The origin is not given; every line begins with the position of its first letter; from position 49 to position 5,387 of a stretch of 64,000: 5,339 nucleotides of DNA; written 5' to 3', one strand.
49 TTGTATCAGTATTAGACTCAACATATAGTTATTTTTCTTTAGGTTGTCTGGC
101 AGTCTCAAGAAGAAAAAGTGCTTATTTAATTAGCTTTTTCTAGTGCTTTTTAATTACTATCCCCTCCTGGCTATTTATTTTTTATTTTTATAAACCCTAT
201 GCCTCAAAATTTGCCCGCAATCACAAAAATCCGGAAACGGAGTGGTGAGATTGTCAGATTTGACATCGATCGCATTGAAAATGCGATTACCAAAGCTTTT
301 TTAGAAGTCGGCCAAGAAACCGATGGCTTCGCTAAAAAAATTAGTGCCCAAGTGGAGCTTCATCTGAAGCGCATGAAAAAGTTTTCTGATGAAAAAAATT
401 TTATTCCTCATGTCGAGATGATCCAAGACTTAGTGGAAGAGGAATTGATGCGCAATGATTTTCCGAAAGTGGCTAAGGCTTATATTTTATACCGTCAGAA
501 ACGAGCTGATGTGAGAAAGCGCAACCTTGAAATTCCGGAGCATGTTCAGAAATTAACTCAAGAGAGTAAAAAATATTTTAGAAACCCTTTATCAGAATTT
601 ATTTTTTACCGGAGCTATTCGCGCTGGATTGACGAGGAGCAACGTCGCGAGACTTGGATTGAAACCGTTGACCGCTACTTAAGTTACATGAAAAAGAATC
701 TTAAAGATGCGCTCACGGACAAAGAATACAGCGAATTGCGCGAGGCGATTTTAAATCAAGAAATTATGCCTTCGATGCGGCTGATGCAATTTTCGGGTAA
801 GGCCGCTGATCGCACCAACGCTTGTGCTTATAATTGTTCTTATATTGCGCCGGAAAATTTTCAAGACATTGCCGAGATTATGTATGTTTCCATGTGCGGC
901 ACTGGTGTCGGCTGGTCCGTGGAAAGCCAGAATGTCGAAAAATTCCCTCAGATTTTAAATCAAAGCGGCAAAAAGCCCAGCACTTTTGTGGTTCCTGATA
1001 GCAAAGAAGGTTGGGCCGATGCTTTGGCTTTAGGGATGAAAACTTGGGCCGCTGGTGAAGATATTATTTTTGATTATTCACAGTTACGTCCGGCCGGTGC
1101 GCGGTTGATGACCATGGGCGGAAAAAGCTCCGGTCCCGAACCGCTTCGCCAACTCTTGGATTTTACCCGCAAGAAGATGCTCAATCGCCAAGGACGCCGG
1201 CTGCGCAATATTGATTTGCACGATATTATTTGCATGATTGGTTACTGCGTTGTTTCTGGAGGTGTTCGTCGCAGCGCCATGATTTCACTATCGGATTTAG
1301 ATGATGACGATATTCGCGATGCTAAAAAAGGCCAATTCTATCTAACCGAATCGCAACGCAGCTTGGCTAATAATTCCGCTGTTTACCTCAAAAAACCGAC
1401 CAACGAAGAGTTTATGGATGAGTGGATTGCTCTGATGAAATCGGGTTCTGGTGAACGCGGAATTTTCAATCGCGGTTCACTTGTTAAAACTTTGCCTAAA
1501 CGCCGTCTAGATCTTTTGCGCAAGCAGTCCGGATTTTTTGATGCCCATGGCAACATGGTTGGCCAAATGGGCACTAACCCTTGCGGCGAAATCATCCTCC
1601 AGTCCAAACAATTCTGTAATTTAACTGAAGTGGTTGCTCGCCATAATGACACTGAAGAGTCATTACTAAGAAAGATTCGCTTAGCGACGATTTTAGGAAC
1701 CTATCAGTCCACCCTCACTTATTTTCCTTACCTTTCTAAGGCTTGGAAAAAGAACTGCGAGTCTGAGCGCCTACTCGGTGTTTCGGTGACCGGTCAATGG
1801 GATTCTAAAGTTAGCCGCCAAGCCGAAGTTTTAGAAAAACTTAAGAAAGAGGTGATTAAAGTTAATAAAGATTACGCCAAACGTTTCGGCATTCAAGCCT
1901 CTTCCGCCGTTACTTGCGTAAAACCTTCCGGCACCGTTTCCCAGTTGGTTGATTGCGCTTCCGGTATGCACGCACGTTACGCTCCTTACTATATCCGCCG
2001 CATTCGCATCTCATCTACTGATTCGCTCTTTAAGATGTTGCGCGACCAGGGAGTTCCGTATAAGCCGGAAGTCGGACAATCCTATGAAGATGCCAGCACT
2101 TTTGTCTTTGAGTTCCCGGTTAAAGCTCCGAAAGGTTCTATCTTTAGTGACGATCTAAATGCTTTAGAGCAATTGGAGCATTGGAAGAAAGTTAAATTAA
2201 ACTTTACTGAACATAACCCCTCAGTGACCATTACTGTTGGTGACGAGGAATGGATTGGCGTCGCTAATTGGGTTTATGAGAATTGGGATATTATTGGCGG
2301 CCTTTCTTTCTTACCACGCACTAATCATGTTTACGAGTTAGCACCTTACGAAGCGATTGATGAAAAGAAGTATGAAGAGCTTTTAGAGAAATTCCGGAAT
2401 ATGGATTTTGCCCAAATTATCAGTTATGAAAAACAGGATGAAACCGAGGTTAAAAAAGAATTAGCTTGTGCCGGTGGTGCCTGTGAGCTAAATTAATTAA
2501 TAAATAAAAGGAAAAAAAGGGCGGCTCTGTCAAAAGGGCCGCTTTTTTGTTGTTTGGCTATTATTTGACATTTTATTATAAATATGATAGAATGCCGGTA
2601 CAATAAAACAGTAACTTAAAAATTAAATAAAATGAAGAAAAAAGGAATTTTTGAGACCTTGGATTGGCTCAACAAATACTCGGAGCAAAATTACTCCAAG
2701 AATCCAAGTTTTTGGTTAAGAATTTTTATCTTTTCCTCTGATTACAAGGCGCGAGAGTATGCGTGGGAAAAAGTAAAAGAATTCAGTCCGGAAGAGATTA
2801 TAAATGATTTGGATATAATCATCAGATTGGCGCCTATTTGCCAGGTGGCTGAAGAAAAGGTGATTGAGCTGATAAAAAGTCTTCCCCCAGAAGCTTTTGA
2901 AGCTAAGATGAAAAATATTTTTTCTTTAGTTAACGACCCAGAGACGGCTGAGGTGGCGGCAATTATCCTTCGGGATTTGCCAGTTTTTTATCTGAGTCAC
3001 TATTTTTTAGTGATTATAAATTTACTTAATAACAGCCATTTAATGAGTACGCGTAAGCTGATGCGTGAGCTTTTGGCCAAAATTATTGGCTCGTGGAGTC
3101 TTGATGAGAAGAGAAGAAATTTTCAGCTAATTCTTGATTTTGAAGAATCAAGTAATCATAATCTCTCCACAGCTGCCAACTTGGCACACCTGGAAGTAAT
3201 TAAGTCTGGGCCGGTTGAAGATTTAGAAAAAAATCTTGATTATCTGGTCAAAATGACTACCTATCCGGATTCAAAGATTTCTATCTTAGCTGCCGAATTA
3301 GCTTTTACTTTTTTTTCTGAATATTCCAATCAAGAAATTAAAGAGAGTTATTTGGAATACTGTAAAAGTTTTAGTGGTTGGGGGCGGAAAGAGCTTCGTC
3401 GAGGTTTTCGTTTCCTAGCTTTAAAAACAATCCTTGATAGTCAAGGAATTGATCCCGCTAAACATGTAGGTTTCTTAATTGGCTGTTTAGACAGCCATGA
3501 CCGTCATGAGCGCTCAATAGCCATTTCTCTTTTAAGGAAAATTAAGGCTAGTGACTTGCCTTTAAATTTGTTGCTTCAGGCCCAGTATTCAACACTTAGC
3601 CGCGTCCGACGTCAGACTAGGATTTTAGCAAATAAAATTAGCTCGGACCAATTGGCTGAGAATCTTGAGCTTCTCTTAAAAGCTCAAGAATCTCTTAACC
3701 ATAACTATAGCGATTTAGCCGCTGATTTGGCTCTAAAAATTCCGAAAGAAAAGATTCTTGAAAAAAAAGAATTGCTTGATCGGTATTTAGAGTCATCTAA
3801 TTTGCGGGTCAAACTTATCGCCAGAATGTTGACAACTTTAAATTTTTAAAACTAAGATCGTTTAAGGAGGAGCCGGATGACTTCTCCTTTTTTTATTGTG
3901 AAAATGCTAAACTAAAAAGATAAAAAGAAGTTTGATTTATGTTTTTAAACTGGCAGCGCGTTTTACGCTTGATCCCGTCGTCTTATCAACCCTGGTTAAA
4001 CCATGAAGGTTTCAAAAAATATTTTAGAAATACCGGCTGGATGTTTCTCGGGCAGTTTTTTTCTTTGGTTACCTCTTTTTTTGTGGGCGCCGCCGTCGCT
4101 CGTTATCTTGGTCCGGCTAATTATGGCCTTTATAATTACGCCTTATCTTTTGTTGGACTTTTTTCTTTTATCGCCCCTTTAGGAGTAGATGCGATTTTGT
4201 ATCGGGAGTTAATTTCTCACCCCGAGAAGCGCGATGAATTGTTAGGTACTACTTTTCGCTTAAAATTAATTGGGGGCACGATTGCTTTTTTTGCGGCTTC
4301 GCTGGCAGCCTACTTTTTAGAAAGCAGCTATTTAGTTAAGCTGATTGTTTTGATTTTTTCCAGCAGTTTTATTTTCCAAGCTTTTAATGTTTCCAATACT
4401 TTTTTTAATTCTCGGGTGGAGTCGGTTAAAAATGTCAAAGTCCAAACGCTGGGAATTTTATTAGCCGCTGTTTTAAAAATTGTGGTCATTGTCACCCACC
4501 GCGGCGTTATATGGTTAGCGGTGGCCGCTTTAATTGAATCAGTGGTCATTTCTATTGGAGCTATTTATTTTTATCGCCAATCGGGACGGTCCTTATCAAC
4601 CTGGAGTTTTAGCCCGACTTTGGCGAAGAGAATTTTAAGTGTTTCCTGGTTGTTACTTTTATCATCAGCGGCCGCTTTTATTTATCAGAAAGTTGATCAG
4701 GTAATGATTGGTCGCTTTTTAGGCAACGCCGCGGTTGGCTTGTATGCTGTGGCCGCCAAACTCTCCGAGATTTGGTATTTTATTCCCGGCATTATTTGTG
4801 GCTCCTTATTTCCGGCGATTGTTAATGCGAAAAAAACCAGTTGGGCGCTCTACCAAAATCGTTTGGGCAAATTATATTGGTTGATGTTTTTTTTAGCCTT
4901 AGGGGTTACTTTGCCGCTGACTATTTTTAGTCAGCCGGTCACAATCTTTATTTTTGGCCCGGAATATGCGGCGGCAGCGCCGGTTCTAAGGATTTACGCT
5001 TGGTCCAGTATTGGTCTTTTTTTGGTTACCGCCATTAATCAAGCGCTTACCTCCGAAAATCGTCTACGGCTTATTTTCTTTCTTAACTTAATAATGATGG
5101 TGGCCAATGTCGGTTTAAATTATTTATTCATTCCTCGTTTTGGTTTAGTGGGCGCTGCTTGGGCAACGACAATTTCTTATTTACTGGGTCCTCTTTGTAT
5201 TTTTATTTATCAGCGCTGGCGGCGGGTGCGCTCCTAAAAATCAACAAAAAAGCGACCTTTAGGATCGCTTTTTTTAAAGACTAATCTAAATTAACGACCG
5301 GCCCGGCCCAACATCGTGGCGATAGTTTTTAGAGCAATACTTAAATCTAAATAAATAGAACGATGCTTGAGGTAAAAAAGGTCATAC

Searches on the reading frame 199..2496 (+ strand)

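Call 25: search_protein_families(library=pfam, proteins=[window:199-2496:+], max_evalue=0.0001)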
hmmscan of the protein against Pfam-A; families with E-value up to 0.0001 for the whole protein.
window:199-2496:+ (765 aa): 4 families
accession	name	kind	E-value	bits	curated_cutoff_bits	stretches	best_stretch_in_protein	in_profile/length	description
PF03477.21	ATP-cone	-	5.4e-22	78.6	25.8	1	10-103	2-87/88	ATP cone domain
PF17975.6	RNR_Alpha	-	1.6e-11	45.1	26.4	1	114-179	4-67/101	Ribonucleotide reductase alpha domain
PF21995.1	RNR-II_ins_dom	-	1.8e-07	31.8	27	1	260-320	34-100/107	B12-dependent ribonucleotide reductase, insertion domain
PF02867.20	Ribonuc_red_lgC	-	6.9e-07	28.7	23.9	0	558-614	371-430/523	Ribonucleotide reductase, barrel domain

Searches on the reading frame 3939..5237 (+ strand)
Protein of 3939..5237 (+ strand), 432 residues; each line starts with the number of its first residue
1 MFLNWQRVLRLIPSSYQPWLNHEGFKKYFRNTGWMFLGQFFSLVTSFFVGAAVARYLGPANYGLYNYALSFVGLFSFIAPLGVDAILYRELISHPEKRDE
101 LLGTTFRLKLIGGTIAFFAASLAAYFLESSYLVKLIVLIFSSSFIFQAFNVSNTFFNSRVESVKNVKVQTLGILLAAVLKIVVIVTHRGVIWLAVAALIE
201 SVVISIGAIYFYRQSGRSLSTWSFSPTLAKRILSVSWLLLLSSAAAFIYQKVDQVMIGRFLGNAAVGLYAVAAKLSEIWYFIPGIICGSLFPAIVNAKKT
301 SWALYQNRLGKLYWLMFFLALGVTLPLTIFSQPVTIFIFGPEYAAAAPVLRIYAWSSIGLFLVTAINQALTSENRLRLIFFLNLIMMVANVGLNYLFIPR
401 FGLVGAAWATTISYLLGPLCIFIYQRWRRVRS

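Call 25: search_protein_families(library=pfam, proteins=[window:3939-5237:+], max_evalue=0.0001)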
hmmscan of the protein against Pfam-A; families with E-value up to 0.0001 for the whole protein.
window:3939-5237:+ (432 aa): 4 families
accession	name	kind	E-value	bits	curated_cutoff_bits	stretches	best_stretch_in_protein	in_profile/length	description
PF01943.22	Polysacc_synt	-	5.1e-28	98.7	28.2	1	30-295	3-271/274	Polysaccharide biosynthesis protein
PF13440.11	Polysacc_synt_3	-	3.6e-24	86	23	1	53-347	2-292/293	Polysaccharide biosynthesis protein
PF03023.19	MurJ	-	4.5e-11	42.5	27.4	1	110-422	84-396/451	Lipid II flippase MurJ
PF01554.23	MatE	-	3.7e-05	23.9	24.9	1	240-396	3-161/161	MatE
